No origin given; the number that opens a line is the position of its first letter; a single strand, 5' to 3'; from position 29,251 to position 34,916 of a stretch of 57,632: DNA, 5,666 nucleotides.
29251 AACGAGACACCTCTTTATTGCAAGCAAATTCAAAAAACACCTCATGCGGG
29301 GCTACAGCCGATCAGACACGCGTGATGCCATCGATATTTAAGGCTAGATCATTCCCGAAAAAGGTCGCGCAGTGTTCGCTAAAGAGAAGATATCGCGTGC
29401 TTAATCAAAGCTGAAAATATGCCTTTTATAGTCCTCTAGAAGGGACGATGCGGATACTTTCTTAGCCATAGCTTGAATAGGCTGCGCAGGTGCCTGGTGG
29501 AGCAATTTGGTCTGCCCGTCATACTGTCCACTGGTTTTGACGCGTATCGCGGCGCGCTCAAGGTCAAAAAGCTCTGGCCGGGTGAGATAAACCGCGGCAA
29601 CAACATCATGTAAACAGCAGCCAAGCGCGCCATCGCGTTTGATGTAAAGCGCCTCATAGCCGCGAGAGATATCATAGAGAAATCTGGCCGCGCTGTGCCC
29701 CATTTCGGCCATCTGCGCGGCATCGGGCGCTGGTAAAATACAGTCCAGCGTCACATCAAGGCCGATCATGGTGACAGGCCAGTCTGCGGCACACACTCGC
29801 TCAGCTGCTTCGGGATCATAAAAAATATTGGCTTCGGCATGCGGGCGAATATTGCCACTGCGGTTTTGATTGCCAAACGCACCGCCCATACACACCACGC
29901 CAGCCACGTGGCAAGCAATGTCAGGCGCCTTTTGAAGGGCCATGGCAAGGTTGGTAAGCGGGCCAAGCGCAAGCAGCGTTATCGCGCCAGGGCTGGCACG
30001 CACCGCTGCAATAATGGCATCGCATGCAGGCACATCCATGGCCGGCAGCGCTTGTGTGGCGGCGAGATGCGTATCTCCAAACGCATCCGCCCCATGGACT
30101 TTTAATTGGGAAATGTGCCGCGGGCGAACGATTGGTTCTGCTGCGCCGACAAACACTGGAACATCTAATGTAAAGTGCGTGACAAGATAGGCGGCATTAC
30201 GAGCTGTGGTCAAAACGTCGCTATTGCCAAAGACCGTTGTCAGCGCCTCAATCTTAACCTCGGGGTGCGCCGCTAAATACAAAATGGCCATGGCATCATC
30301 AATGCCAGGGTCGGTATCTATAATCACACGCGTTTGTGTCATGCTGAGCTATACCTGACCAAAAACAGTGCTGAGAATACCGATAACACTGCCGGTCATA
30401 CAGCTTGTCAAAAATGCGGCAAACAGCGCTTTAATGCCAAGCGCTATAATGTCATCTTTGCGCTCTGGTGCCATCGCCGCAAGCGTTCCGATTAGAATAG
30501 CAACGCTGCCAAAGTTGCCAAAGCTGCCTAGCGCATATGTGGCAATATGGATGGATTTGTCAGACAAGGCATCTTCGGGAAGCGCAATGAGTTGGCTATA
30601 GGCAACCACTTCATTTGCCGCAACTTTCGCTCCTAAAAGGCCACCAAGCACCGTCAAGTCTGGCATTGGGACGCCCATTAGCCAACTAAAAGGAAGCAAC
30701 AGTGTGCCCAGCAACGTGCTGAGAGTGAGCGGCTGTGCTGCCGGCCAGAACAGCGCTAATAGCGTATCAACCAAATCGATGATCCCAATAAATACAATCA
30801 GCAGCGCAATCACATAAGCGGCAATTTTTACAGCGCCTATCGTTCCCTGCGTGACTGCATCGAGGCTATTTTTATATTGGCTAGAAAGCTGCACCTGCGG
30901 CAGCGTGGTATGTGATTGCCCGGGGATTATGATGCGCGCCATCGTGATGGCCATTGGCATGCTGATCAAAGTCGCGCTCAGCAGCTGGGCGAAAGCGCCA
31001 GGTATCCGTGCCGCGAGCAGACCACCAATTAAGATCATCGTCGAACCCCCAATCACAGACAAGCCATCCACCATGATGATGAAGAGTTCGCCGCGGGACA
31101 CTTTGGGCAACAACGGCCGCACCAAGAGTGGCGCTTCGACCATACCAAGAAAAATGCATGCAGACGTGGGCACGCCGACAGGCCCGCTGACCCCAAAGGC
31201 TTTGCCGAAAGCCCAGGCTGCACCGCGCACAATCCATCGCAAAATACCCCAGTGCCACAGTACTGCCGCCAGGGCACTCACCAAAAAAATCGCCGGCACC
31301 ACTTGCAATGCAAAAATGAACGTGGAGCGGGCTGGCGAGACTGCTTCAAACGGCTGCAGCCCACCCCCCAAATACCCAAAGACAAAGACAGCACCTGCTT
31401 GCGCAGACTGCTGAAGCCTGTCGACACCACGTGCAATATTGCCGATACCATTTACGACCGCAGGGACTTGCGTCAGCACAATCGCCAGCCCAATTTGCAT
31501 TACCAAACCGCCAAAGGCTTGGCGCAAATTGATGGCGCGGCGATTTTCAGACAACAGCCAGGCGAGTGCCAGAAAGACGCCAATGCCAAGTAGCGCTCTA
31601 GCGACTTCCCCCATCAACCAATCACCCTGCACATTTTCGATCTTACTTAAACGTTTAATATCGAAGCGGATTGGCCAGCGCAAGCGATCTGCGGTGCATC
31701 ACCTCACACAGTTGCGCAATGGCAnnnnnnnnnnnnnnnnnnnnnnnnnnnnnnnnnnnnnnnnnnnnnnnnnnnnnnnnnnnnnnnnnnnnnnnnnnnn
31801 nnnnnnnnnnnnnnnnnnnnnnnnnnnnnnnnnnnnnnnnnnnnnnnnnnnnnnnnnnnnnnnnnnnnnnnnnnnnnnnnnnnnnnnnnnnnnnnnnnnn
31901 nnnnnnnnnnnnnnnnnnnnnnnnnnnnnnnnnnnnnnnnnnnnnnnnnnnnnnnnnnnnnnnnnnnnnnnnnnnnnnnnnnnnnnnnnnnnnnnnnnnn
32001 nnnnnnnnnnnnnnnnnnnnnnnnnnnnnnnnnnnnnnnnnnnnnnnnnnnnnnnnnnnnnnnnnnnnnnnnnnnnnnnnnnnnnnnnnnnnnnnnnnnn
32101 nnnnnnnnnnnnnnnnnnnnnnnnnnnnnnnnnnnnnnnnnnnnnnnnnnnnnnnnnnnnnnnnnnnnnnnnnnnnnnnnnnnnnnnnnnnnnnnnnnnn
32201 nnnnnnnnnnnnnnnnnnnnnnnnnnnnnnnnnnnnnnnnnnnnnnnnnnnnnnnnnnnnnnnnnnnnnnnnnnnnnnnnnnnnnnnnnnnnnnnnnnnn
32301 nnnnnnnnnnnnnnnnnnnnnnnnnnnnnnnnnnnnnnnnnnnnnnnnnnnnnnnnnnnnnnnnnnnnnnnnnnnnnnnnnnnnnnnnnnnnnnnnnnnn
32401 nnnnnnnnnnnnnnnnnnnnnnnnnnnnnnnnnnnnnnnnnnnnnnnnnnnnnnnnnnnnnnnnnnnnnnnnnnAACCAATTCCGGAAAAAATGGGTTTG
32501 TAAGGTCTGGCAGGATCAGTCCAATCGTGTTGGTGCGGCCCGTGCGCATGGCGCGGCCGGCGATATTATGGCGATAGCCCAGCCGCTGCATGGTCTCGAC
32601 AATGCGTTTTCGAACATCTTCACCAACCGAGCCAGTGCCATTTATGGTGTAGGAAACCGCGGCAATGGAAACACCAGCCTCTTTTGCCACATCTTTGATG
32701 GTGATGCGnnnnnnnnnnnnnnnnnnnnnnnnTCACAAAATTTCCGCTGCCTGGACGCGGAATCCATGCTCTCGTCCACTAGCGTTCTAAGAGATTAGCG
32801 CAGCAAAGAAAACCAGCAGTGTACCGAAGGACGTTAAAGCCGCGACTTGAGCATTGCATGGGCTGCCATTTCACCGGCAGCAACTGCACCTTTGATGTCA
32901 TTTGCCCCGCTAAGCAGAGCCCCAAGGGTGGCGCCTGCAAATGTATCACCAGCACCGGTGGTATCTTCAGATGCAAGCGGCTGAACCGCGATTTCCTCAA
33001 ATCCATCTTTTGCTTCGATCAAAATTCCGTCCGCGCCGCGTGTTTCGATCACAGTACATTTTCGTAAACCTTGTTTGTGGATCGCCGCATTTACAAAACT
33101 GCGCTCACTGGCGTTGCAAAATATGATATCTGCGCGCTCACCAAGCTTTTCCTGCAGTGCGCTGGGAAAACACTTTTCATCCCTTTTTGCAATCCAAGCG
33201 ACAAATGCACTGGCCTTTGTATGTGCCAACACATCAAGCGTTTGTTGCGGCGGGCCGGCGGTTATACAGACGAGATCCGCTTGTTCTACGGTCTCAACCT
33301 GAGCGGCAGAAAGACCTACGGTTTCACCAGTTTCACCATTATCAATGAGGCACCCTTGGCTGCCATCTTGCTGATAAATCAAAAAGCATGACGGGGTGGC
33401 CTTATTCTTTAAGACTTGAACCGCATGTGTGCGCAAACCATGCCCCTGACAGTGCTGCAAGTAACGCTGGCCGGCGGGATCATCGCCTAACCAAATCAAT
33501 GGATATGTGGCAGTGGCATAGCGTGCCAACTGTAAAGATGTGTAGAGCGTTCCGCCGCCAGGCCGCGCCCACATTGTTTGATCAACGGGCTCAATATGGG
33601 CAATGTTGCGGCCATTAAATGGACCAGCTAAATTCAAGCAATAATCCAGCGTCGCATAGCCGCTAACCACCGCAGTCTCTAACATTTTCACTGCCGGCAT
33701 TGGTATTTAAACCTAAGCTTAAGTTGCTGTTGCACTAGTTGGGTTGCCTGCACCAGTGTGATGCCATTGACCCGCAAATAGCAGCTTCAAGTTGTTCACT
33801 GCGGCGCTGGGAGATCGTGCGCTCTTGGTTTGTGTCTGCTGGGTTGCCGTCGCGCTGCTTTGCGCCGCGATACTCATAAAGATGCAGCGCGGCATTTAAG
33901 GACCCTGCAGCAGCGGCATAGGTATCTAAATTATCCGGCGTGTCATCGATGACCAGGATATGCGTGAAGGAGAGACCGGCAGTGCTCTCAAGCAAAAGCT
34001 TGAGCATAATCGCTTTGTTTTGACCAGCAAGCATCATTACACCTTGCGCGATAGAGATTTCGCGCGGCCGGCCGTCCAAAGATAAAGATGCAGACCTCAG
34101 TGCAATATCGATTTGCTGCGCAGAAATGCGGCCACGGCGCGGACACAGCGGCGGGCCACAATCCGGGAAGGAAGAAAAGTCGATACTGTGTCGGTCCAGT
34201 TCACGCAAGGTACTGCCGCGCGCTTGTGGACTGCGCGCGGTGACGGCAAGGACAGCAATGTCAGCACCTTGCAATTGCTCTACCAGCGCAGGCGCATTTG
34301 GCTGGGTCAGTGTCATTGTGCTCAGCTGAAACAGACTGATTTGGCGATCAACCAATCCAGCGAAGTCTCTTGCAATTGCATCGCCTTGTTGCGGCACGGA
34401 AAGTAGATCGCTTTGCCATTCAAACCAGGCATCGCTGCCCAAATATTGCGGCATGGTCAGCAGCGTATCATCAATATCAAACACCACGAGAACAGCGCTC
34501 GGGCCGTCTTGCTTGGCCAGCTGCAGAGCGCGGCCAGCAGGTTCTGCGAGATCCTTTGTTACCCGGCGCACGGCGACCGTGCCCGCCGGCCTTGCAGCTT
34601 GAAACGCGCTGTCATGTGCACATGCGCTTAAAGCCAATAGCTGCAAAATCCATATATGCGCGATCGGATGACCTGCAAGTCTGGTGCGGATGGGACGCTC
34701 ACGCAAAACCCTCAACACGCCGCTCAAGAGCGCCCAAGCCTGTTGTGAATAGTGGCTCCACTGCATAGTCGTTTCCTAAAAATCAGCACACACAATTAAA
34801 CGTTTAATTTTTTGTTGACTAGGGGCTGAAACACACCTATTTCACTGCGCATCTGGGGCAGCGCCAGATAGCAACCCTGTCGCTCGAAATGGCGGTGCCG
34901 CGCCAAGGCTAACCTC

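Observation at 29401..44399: A perfect 12-bp palindrome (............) marks a LacI-type regulon for nucleotide/nucleoside/purine scavenging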

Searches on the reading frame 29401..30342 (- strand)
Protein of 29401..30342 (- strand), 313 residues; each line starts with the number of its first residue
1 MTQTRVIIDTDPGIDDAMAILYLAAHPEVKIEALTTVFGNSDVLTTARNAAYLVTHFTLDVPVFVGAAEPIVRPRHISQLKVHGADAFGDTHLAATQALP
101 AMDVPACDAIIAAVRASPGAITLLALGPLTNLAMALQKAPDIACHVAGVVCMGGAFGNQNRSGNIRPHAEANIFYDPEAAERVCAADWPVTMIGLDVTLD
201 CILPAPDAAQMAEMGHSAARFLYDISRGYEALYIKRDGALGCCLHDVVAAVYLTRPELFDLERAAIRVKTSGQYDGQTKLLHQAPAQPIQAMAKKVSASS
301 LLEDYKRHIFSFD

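Call 4: search_protein_families(library=pfam, proteins=[window:29401-30342:-])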
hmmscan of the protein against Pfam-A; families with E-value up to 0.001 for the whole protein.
window:29401-30342:- (313 aa): 1 family
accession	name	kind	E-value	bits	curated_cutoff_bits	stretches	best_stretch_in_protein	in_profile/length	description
PF01156.24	IU_nuc_hydro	-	2e-80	271.1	34.2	1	6-282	1-274/297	Inosine-uridine preferring nucleoside hydrolase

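Call 7: search_protein_families(library=ncbifam, proteins=[window:29401-30342:-], max_evalue=0.01)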
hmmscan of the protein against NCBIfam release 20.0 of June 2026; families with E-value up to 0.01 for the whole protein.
window:29401-30342:- (313 aa): 4 families
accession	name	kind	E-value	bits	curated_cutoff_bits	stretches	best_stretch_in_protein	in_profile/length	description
NF008036.0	PRK10768.1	equivalog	4.6e-63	213.2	382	1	3-278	2-267/304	ribonucleoside hydrolase RihC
NF052221.1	UridNuclsHydUriH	equivalog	1.1e-49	169.3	450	1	6-278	2-273/310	uridine-preferring nucleoside hydrolase UriH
NF007761.0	PRK10443.1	equivalog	5.3e-48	163.7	433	1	4-275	3-270/311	pyrimidine-specific ribonucleoside hydrolase RihA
NF007417.0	PRK09955.1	equivalog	2.4e-42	144.9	459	1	1-269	1-263/313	ribosylpyrimidine nucleosidase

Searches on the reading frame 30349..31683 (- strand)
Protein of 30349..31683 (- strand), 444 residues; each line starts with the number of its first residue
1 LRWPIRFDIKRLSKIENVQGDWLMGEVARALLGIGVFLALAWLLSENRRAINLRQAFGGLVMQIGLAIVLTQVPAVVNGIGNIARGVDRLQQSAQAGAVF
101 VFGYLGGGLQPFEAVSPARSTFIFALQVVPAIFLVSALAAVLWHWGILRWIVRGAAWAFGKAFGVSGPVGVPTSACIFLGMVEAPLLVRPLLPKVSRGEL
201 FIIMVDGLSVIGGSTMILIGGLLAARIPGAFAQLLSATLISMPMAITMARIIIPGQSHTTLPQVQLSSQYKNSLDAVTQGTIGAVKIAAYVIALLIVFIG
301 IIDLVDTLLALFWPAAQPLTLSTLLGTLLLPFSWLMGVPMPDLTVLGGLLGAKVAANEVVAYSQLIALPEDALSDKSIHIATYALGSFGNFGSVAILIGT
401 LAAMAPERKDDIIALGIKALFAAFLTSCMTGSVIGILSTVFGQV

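Call 4: search_protein_families(library=pfam, proteins=[window:30349-31683:-])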
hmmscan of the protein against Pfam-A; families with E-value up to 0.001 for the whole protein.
window:30349-31683:- (444 aa): 3 families
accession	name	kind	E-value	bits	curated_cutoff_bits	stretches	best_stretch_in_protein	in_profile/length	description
PF07662.18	Nucleos_tra2_C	-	1.2e-57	195.4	32.3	1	234-435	2-213/213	Na+ dependent nucleoside transporter C-terminus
PF01773.25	Nucleos_tra2_N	-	7.5e-20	71.7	27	1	32-105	1-74/74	Na+ dependent nucleoside transporter N-terminus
PF07670.19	Gate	-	2.5e-09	37.9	29.6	1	125-225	1-103/104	Nucleoside recognition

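Call 7: search_protein_families(library=ncbifam, proteins=[window:30349-31683:-], max_evalue=0.01)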
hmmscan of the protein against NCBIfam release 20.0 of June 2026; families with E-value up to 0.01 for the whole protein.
window:30349-31683:- (444 aa): 1 family
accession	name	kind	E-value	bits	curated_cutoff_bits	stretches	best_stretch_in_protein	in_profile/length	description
TIGR00804.1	nupC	subfamily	1.1e-82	278.3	442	1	31-437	4-401/401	NupC/NupG family nucleoside CNT transporter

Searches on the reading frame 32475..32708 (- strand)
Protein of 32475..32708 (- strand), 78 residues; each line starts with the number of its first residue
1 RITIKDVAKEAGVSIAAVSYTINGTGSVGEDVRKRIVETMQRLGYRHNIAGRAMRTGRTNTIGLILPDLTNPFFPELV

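Call 89: search_solved_structures(query=window:32475-32708:-, max_evalue=0.001, show_alignments=5)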
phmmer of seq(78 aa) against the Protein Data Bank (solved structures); distinct sequences matched with E-value up to 0.001: 35.
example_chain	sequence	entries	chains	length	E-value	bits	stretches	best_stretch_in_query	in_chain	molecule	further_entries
1zvv_A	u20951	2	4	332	9.1e-19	70.2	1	2-77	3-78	Glucose-resistance amylase regulator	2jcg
1rzr_G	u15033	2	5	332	1e-18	70.1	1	2-77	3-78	Glucose-resistance amylase regulator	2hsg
5ufh_A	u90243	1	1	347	3.2e-17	65.3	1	2-75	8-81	LacI-type transcriptional regulator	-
3oqo_A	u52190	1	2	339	3.2e-17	65.3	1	2-77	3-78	Catabolite control protein A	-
3oqm_A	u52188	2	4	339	3.3e-17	65.3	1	2-77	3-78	Catabolite control protein A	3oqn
3ctp_A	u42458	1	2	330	1.1e-16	63.6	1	3-77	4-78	Periplasmic binding protein/LacI transcriptional regulator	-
3bil_A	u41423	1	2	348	5e-15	58.4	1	1-77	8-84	Probable LacI-family transcriptional regulator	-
2o20_A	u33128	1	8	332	1.2e-14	57.2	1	3-76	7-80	Catabolite control protein A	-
7e5w_A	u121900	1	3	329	1.2e-14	57.1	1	2-77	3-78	Catabolite control protein A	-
4o5a_A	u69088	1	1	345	1.8e-11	47.1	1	1-66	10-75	LacI family transcription regulator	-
9ny7_A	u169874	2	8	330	7.1e-11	45.2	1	3-78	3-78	Ribose operon repressor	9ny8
3kjx_A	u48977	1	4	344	5.8e-10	42.4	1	2-77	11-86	Transcriptional regulator, LacI family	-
3dbi_A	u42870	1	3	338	1e-09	41.5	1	3-68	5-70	SUGAR-BINDING TRANSCRIPTIONAL REGULATOR, LACI FAMILY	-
3jvd_A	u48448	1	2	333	4.5e-09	39.5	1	3-76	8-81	Transcriptional regulators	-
1vpw_A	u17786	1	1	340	9.4e-09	38.5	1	3-77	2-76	PURINE REPRESSOR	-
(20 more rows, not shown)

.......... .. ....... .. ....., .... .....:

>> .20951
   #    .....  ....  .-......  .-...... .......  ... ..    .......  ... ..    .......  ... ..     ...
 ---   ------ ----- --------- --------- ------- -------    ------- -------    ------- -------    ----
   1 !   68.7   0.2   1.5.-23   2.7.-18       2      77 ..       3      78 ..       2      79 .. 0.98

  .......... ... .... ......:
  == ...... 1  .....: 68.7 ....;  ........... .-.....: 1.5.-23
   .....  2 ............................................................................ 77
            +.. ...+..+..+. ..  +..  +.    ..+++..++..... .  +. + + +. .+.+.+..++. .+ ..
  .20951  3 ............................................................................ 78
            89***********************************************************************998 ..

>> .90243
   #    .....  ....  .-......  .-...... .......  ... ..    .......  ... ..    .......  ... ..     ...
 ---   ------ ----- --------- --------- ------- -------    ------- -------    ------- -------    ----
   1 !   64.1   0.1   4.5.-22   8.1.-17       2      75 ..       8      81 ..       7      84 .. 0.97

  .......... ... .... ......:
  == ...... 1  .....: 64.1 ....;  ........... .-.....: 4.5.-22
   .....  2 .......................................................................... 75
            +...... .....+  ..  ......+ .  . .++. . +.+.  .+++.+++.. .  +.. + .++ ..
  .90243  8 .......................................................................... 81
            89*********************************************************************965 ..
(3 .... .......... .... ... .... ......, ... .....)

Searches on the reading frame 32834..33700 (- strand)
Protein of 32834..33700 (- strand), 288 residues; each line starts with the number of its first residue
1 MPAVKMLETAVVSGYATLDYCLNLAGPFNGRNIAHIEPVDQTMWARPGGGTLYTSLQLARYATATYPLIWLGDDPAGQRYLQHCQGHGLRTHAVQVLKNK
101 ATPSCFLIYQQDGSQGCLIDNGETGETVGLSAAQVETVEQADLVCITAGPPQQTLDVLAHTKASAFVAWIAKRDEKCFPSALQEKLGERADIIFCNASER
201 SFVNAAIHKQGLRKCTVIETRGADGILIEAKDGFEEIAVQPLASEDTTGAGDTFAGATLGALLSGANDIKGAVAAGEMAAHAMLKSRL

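Call 4: search_protein_families(library=pfam, proteins=[window:32834-33700:-])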
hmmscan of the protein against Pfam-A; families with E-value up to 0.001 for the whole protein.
window:32834-33700:- (288 aa): 1 family
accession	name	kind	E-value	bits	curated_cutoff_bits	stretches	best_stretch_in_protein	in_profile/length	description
PF00294.29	PfkB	-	2.5e-25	89.9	25.8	1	41-285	29-291/302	pfkB family carbohydrate kinase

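Call 7: search_protein_families(library=ncbifam, proteins=[window:32834-33700:-], max_evalue=0.01)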
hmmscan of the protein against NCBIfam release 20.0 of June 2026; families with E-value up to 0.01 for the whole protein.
window:32834-33700:- (288 aa): 15 families
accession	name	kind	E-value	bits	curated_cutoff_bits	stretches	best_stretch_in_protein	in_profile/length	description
NF053626.1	RibKinHalex1628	equivalog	6.7e-16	58.6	330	1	51-276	41-265/293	ATP-dependent ribose-1-phosphate kinase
TIGR02152.1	D_ribokin_bact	equivalog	1.7e-14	53.9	299.65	1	55-281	42-278/298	ribokinase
NF008353.0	PRK11142.1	equivalog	4.1e-11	43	341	1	58-280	49-280/307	ribokinase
NF041164.1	NucKinThplmales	equivalog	4.3e-10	39.3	450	1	78-286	67-274/295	nucleoside kinase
NF007321.0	PRK09813.1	equivalog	4.3e-08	33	247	1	41-284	17-255/261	fructoselysine 6-kinase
NF052444.1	DhDoxglucKinKdgK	equivalog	4.3e-08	32.9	400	1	208-281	216-288/303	2-dehydro-3-deoxygluconokinase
NF006957.1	PRK09434.1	equivalog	3.8e-06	26.6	450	1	209-264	207-262/302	fructokinase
NF049991.1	TagKinase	equivalog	4.5e-06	25.7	420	1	57-119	50-112/321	tagatose kinase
TIGR03168.1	1-PFK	subfamily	3.5e-05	22.9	216.4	1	203-281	202-283/305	hexose kinase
TIGR04382.1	myo_inos_iolC_N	equivalog_domain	3.6e-05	23.2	300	1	210-280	216-286/309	5-dehydro-2-deoxygluconokinase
NF041332.1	KDG_KDGal_kin_Halo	equivalog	0.00013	21.5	440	1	215-285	224-291/320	bifunctional 2-dehydro-3-deoxygluconokinase/2-dehydro-3-deoxygalactonokinase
TIGR02198.1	rfaE_dom_I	equivalog_domain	0.00014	21.1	345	1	211-281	224-294/315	D-glycero-beta-D-manno-heptose-7-phosphate kinase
NF040938.1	KDG_KDGal_kin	equivalog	0.00048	19.3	400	0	216-280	217-280/305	bifunctional 2-dehydro-3-deoxygluconokinase/2-dehydro-3-deoxygalactonokinase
TIGR03828.1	pfkB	equivalog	0.0017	17.5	292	1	201-281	200-283/305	1-phosphofructokinase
NF041134.1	R1P_kin_Thcocales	equivalog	0.0019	17.7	500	1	58-276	47-255/291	ADP-dependent ribose-1-phosphate kinase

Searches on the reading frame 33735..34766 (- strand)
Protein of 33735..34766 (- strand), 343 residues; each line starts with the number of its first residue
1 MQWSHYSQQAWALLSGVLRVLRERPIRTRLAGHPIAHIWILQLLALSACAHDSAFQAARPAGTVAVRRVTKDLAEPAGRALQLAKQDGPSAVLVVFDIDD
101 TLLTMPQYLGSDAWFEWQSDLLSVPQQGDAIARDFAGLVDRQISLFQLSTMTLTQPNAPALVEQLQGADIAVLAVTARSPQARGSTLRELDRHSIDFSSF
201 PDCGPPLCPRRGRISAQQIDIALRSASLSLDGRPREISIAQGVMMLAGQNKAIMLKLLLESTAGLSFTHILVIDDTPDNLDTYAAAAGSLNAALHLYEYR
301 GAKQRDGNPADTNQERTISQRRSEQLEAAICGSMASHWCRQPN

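Call 4: search_protein_families(library=pfam, proteins=[window:33735-34766:-])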
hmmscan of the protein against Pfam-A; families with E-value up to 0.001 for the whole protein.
window:33735-34766:- (343 aa): 1 family
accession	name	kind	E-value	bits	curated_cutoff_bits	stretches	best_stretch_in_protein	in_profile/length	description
PF11019.14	DUF2608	-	1.7e-35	123.1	22.6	1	89-308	16-219/244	Protein of unknown function (DUF2608)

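Call 7: search_protein_families(library=ncbifam, proteins=[window:33735-34766:-], max_evalue=0.01)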
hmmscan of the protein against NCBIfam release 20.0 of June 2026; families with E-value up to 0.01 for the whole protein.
window:33735-34766:- (343 aa): 0 families
